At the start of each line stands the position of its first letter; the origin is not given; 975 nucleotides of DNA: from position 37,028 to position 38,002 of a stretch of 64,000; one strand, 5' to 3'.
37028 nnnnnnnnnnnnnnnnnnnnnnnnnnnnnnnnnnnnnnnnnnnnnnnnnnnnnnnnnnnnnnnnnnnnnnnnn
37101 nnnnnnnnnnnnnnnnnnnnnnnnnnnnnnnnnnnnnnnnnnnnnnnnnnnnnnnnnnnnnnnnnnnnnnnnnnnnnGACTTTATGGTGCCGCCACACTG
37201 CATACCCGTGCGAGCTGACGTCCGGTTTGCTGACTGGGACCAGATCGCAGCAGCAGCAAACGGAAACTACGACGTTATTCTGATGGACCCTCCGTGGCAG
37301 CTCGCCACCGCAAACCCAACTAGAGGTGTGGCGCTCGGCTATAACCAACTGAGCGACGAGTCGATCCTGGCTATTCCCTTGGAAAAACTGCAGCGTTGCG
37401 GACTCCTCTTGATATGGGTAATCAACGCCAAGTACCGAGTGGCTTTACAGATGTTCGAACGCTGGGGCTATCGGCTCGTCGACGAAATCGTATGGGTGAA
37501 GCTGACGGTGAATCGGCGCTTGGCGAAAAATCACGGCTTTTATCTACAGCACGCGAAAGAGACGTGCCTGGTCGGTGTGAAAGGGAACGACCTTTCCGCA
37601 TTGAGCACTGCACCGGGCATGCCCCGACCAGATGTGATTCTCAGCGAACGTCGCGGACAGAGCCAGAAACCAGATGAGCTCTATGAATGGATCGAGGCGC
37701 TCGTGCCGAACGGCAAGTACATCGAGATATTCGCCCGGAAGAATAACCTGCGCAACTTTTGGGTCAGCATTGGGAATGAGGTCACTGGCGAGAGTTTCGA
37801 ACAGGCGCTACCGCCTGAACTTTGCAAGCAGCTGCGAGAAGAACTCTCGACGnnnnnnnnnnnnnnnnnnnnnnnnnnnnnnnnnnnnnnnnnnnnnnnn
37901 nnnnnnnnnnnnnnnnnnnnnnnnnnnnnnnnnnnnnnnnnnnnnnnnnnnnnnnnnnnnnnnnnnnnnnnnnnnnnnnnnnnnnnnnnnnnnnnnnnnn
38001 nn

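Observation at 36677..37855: Compact MT-A70 (DPPW) adenine-N6 methyltransferase lacking the METTL3-type zinc-finger region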

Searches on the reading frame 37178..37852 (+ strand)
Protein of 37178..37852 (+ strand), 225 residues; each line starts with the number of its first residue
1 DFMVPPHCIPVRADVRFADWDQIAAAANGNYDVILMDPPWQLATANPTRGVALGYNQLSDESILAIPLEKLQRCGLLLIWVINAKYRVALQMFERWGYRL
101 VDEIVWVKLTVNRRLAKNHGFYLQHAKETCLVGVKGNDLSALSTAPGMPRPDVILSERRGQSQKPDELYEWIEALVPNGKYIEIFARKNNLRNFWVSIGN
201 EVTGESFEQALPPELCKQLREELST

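Call 50: search_protein_representatives(protein=window:37178-37852:+)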
Query: 225 residues. Proteins with E-value up to 0.001 (for the whole library): 8738; up to 1e-10: 2398; up to 1e-30: 175. The best 150 are listed.
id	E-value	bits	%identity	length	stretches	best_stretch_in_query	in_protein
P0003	5.1e-125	431.7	86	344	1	1-219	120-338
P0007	1.5e-90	318.9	71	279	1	1-202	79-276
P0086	5.3e-85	300.8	65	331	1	4-207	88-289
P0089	2.9e-83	295.1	66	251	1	2-213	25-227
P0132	7.2e-82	290.5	63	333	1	2-210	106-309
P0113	1.8e-81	289.2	63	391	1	2-214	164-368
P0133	7.3e-81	287.2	62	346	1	2-220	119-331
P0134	1.0e-77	277.0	67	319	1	4-202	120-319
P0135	1.4e-75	269.9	63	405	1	4-214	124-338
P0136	2.1e-75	269.4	62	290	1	1-207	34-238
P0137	7.2e-75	267.6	62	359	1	2-202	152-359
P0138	1.1e-73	263.8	57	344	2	4-201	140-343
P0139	1.2e-73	263.6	63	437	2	3-136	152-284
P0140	2.1e-73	262.8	65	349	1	5-202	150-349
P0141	4.7e-73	261.7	61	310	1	2-202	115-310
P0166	1.4e-60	220.9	40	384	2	29-207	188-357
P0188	6.1e-47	176.2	45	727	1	4-205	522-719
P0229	2.7e-37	144.7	43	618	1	26-208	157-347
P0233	2.2e-36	141.7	45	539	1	24-205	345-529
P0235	4.3e-36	140.7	34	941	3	21-202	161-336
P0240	3.3e-35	137.9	39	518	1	25-212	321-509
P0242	5.1e-35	137.2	43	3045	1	4-201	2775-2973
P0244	1.2e-34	136.0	37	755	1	8-203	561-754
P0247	5.5e-34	133.9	40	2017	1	25-203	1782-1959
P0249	7.2e-34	133.5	38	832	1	13-207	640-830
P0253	1.1e-33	132.8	41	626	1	13-208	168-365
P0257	2.6e-33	131.7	41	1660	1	2-208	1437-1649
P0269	1.9e-32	128.8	38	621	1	12-217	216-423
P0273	3.1e-32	128.1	39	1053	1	29-209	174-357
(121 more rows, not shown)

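Call 53: find_homologous_proteins(query=A4, max_evalue=0.00001)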
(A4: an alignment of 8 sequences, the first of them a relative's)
Query A4 (8 sequences) (621 aa, profile of the alignment): 17 proteins with E <= 0.00001 among 8000 candidates.
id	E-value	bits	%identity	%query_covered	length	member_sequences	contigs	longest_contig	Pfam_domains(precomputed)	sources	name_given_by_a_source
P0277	2.9e-208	712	44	67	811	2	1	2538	PF25299.2,PF05063.21,PF00569.24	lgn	-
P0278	2.9e-207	708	42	67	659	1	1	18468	PF25299.2,PF05063.21,PF00569.24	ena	-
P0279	1.1e-206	707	41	64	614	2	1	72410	PF05063.21,PF00569.24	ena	-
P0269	1.9e-203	696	100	100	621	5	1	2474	PF05063.21,PF00569.24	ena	-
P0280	5.9e-200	684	39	64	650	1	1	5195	PF05063.21,PF00569.24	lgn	-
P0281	2.5e-174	600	42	63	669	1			PF05063.21,PF00569.24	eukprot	eukprot:PLAT11481.1.p1 GENE.PLAT11481.1~~PLAT11481.1.p1 ORF type:complete len:677 (+),score=230.51 P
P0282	7.0e-170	585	40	64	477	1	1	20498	PF05063.21,PF00569.24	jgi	jgi:N6-adenosine-specific RNA methylase IME4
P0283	9.6e-168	578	50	65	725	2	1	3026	PF05063.21,PF00569.24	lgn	-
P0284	6.3e-165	569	40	54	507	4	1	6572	PF05063.21,PF00569.24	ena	-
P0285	2.4e-134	468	40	49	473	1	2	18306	PF05063.21,PF00569.24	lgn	-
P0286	2.4e-113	398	43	41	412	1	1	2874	PF05063.21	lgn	-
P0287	1.9e-24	105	35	29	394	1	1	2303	PF05063.21,PF02195.27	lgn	-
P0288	1.9e-23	101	32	29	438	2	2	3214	PF05063.21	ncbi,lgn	-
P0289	9.6e-22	96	29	40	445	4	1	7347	PF05063.21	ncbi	-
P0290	9.1e-21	92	32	29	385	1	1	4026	PF05063.21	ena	-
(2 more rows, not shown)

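Call 59: search_solved_structures(query=P0235, max_evalue=0.00001)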
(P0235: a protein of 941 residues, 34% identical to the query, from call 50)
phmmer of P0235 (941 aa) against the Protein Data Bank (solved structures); distinct sequences matched with E-value up to 0.00001: 34.
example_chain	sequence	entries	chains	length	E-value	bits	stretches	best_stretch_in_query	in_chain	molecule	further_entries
9r8z_A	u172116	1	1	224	1.3e-67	232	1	151-362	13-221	N(6)-adenosine-methyltransferase catalytic subunit METTL3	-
5k7m_A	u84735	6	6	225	1.3e-67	232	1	151-362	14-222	N6-adenosine-methyltransferase 70 kDa subunit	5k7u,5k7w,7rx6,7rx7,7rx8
5l6d_A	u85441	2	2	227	1.4e-67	231.9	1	151-362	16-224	N6-adenosine-methyltransferase 70 kDa subunit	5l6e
8bn8_AAA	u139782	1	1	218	1.4e-67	231.9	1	151-362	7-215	N6-adenosine-methyltransferase catalytic subunit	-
29vd_A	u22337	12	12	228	1.4e-67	231.9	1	151-362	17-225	N6-adenosine-methyltransferase catalytic subunit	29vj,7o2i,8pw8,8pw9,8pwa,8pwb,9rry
7acd_A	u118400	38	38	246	1.8e-67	231.5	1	151-362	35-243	N6-adenosine-methyltransferase catalytic subunit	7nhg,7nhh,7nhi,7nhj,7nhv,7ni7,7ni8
9g4s_A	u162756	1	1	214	2e-67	231.4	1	151-361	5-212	N6-adenosine-methyltransferase catalytic subunit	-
9g4w_A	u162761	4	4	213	2.6e-67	231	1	151-358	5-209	N6-adenosine-methyltransferase catalytic subunit | N(6)-adenosine-methyltransferase catalytic subunit METTL3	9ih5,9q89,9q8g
5il0_A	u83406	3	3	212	3.2e-67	230.7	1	152-362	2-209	METTL3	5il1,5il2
9g4u_A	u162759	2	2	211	3.7e-67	230.5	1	151-358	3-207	N6-adenosine-methyltransferase catalytic subunit | N(6)-adenosine-methyltransferase catalytic subunit METTL3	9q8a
6ttp_A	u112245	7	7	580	4.7e-67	230.2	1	87-362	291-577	N6-adenosine-methyltransferase catalytic subunit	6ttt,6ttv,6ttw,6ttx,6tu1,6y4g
5tey_A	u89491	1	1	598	4.8e-67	230.1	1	87-362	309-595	N6-adenosine-methyltransferase 70 kDa subunit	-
5il0_B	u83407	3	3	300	4.6e-44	154.1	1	460-734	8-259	METTL14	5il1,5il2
9r8z_B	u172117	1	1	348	4.7e-44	154.1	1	460-734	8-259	N(6)-adenosine-methyltransferase non-catalytic subunit METTL14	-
5k7m_B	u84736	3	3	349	5.1e-44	153.9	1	460-734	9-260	N6-adenosine-methyltransferase subunit METTL14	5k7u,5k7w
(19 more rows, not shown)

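Call 60: search_solved_structures(query=P0166, max_evalue=1e-20)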
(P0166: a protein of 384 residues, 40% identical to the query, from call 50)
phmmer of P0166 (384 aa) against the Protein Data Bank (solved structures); distinct sequences matched with E-value up to 1e-20: 34.
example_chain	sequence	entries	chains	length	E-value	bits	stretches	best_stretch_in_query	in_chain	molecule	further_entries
8bn8_AAA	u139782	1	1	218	6.7e-115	387.4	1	188-377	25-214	N6-adenosine-methyltransferase catalytic subunit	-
9r8z_A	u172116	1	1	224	7.1e-115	387.3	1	188-377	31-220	N(6)-adenosine-methyltransferase catalytic subunit METTL3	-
29vd_A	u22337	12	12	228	7.1e-115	387.3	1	183-377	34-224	N6-adenosine-methyltransferase catalytic subunit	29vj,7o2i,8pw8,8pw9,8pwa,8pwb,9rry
5k7m_A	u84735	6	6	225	7.3e-115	387.3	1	188-377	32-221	N6-adenosine-methyltransferase 70 kDa subunit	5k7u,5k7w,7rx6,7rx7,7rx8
5l6d_A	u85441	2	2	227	7.4e-115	387.3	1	188-377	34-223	N6-adenosine-methyltransferase 70 kDa subunit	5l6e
5il0_A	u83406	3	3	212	7.8e-115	387.2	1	188-377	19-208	METTL3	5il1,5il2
9g4s_A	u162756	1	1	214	8.3e-115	387.1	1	188-376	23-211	N6-adenosine-methyltransferase catalytic subunit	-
7acd_A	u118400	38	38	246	8.9e-115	387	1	183-377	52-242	N6-adenosine-methyltransferase catalytic subunit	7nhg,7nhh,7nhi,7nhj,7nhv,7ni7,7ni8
9g4w_A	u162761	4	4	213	1e-114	386.8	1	188-375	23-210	N6-adenosine-methyltransferase catalytic subunit | N(6)-adenosine-methyltransferase catalytic subunit METTL3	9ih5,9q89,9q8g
9g4u_A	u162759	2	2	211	1.1e-114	386.7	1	188-375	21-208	N6-adenosine-methyltransferase catalytic subunit | N(6)-adenosine-methyltransferase catalytic subunit METTL3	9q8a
6ttp_A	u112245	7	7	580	7e-114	384.1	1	183-377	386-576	N6-adenosine-methyltransferase catalytic subunit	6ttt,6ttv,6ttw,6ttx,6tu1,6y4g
5tey_A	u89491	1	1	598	1.9e-113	382.6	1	183-377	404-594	N6-adenosine-methyltransferase 70 kDa subunit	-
7f4r_A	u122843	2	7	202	1.8e-33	119.2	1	189-351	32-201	MT-a70 family protein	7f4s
7f4l_C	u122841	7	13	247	3.4e-33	118.3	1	188-351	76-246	MT-a70 family protein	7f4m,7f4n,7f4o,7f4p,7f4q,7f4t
7yi8_B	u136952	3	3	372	1e-32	116.7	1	189-351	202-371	MT-a70 family protein | mRNA m(6)A methyltransferase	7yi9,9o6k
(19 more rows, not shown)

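Call 71: find_related_loci(query=A4, collection=metagenome_contigs, flank=3000)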
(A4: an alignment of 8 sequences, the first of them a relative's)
Query A4 (621 aa) in metagenome_contigs; peptide patterns used: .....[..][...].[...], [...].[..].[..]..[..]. (x = any residue, [..] = any of these).
301 stretches matched a pattern; 164 encode a relative of the query (tblastn E <= 1e-3); the best 80 are kept; 80 distinct loci.
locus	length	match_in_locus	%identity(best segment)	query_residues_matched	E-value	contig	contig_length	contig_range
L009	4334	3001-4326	42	208-620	1e-118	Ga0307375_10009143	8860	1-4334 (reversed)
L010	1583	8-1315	40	167-592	6e-106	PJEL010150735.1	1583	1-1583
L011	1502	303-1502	38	175-564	1e-101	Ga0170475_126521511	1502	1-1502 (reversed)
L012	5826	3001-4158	42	210-588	5e-93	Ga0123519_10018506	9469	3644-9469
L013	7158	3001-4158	42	210-588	5e-93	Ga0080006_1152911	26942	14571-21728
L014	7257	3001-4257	38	207-612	2e-91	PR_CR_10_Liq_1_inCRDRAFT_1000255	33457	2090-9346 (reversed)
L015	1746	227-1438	38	172-576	4e-95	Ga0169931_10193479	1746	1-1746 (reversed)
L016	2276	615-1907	37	160-592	3e-92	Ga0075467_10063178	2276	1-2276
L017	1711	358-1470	39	209-576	1e-93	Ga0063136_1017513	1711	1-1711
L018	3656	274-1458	39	189-578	4e-88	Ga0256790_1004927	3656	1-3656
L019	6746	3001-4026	42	212-575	6e-87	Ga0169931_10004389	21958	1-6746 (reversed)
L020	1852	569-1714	40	213-584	7e-92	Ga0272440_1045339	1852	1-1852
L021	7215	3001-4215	38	206-592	1e-86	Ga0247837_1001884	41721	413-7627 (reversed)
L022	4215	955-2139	39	189-578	8e-87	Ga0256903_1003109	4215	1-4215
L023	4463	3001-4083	40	213-576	6e-86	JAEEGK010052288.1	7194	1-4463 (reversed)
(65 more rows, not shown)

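Call 74: list_cluster_members(proteins=[P0253, L013:2521-4398:+, P0269, P0229])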
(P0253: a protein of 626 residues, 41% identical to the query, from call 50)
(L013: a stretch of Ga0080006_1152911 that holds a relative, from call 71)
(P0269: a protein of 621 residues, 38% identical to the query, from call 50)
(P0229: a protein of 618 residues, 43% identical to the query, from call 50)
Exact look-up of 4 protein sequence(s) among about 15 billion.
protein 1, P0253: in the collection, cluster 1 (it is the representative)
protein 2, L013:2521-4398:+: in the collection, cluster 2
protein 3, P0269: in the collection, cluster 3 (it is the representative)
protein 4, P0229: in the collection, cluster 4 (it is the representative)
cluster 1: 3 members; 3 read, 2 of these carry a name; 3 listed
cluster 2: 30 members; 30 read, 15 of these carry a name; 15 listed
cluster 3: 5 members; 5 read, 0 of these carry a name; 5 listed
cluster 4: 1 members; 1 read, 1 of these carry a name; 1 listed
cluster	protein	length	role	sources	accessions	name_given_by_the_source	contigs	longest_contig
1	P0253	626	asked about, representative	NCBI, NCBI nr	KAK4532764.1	hypothetical protein CCYA_CCYA13G3621 [Cyanidiococcus yangmingshanensis]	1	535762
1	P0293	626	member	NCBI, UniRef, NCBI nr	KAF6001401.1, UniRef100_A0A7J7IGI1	hypothetical protein F1559_000376 [Cyanidiococcus yangmingshanensis] | ZZ-type domain-containing protein n=1 Tax=Cyanidiococcus yangmingshanensis TaxID=2690220 ...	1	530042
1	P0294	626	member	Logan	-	-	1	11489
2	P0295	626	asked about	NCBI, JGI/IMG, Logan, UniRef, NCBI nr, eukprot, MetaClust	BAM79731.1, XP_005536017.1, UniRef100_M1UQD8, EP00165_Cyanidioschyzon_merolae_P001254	similar to (N6-adenosine)-methyltransferase [Cyanidioschyzon merolae strain 10D] | N6-adenosine-specific RNA methylase IME4 | Similar to (N6-adenosine)-methyltransferase n=1 Tax=Cyanidioschyzon merolae (strain ...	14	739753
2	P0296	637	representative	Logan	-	-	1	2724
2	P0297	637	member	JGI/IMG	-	N6-adenosine-specific RNA methylase IME4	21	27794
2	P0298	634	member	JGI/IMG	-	N6-adenosine-specific RNA methylase IME4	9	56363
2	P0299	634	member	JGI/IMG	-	N6-adenosine-specific RNA methylase IME4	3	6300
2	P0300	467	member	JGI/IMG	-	N6-adenosine-specific RNA methylase IME4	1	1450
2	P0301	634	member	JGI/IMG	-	N6-adenosine-specific RNA methylase IME4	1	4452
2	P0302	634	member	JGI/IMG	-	N6-adenosine-specific RNA methylase IME4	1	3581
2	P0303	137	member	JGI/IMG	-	hypothetical protein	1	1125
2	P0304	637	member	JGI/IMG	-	N6-adenosine-specific RNA methylase IME4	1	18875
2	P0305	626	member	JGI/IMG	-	N6-adenosine-specific RNA methylase IME4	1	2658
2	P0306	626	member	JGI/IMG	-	N6-adenosine-specific RNA methylase IME4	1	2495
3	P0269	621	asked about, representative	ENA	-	-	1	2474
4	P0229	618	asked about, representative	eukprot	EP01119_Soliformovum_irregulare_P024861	TRINITY_DN9021_c0_g1_i1.p1 TRINITY_DN9021_c0_g1~~TRINITY_DN9021_c0_g1_i1.p1 ORF ...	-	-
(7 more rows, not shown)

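Call 75: search_protein_families(library=pfam, proteins=[P0295], max_evalue=0.01)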
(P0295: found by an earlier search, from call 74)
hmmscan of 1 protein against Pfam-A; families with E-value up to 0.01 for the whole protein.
P0295 (626 aa): 2 families
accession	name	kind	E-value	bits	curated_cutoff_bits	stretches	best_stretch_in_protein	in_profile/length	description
PF05063.20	MT-A70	-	9.9e-36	123.7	23.9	1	185-359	1-172/172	MT-A70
PF00569.23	ZZ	-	1.2e-22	79.9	21.4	3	562-595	5-38/45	Zinc finger, ZZ type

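Call 77: search_protein_families(library=pfam, proteins=[P0188, P0244, P0249, P0257, P0247, P0242], max_evalue=0.00001)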
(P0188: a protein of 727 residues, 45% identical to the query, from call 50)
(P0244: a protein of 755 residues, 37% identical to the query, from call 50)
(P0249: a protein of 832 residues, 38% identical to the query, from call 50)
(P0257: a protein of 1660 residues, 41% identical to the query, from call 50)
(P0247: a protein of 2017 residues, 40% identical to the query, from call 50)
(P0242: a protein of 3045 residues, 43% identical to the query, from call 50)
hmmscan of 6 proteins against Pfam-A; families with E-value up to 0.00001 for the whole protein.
P0188 (727 aa): 1 family
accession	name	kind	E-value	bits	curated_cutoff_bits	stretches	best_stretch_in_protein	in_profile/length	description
PF05063.20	MT-A70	-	9.1e-34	117.3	23.9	1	549-715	1-172/172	MT-A70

P0244 (755 aa): 2 families
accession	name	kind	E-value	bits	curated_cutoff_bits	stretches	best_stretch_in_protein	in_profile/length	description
PF05063.20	MT-A70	-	9e-31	107.5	23.9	1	586-752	2-172/172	MT-A70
PF00385.30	Chromo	-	1.8e-06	28.2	25.1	1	285-332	2-50/53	Chromo (CHRromatin Organisation MOdifier) domain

P0249 (832 aa): 1 family
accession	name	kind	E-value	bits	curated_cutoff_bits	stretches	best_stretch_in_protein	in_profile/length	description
PF05063.20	MT-A70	-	4.9e-32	111.6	23.9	1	655-824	1-172/172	MT-A70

P0257 (1660 aa): 6 families
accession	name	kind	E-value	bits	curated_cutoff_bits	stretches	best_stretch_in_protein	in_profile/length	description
PF05063.20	MT-A70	-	1.4e-24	87.4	23.9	1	1470-1641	2-171/172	MT-A70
PF00078.32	RVT_1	-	1.1e-15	58.3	29.6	1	193-358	2-203/205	Reverse transcriptase (RNA-dependent DNA polymerase)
PF17917.7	RT_RNaseH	-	8.2e-14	52.1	24.8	1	460-579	1-104/105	RNase H-like domain found in reverse transcriptase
PF00665.32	rve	-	6.7e-10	39.6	32.6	1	798-890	2-100/102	Integrase core domain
PF17919.7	RT_RNaseH_2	-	5.5e-07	30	29.8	1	433-539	1-96/100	RNase H-like domain found in reverse transcriptase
PF00385.30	Chromo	-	1.7e-06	28.3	25.1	0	1114-1161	2-50/53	Chromo (CHRromatin Organisation MOdifier) domain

P0247 (2017 aa): 6 families
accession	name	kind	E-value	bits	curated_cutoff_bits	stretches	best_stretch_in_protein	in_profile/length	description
PF05063.20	MT-A70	-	2.2e-22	80.2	23.9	1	1788-1957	1-172/172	MT-A70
PF17917.7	RT_RNaseH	-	1.3e-15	57.9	24.8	1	635-751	3-103/105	RNase H-like domain found in reverse transcriptase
PF00078.32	RVT_1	-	1e-13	51.9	29.6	1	368-529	1-202/205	Reverse transcriptase (RNA-dependent DNA polymerase)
PF00385.30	Chromo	-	3.8e-10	40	25.1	1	1313-1361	2-51/53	Chromo (CHRromatin Organisation MOdifier) domain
PF00665.32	rve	-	1e-06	29.4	32.6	1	1002-1096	3-102/102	Integrase core domain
PF17919.7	RT_RNaseH_2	-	5.6e-06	26.8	29.8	0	627-713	20-97/100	RNase H-like domain found in reverse transcriptase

P0242 (3045 aa): 4 families
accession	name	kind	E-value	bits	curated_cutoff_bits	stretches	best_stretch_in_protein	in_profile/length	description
PF05063.20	MT-A70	-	9.3e-30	104.2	23.9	1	2807-2972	2-171/172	MT-A70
PF17917.7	RT_RNaseH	-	3.8e-17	62.8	24.8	1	1766-1909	3-104/105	RNase H-like domain found in reverse transcriptase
PF00078.32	RVT_1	-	1.6e-14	54.5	29.6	1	1482-1649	1-202/205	Reverse transcriptase (RNA-dependent DNA polymerase)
PF17919.7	RT_RNaseH_2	-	1.6e-11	44.5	29.8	0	1824-1869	50-96/100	RNase H-like domain found in reverse transcriptase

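Call 81: list_cluster_members(proteins=[P0257, P0247, P0242, P0188, P0244, P0249, P0233, P0240, P0273, P0235])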
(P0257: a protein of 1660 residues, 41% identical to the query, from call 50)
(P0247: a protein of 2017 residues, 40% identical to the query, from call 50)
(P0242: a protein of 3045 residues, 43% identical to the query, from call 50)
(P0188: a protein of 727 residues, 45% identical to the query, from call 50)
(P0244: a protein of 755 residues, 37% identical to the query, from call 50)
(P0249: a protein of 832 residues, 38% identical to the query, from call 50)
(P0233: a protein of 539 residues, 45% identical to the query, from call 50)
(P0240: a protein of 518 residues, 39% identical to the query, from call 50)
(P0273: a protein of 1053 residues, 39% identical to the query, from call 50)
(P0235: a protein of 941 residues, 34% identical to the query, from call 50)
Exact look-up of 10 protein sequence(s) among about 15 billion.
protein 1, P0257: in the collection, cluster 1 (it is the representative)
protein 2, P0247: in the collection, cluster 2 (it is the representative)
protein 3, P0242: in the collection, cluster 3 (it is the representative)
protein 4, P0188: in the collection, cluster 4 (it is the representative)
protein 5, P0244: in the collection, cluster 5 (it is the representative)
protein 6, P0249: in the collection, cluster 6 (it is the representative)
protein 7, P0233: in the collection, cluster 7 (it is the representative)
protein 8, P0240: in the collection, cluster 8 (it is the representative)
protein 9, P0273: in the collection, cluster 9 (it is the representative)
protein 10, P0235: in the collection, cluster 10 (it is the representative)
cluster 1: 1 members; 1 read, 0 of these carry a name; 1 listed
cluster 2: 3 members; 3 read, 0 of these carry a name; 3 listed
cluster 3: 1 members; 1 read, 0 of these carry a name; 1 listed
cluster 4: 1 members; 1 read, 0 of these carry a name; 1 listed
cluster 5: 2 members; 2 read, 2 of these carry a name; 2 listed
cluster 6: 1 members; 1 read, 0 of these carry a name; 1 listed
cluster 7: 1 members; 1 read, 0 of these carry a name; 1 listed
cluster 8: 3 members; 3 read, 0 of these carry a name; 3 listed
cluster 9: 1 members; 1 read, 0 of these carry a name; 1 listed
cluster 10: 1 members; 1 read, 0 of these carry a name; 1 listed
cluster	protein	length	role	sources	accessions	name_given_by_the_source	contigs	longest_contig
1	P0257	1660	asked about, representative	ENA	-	-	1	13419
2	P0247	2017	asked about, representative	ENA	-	-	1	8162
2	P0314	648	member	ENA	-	-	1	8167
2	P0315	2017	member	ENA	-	-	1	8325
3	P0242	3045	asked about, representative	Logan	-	-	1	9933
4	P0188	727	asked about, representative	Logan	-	-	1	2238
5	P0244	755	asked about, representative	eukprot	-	augustus_masked-scaffold_28-processed-gene-4.112-mRNA-1 protein AED:0.46 eAED:0.46 ...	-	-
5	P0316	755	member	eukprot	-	maker-scaffold_119-augustus-gene-0.1-mRNA-1 protein AED:0.46 eAED:0.46 ...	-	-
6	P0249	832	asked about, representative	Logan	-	-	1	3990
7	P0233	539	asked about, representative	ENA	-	-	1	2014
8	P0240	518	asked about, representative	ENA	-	-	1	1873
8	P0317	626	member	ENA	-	-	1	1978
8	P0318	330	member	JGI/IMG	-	-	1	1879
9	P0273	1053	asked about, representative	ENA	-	-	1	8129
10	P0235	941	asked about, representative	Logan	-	-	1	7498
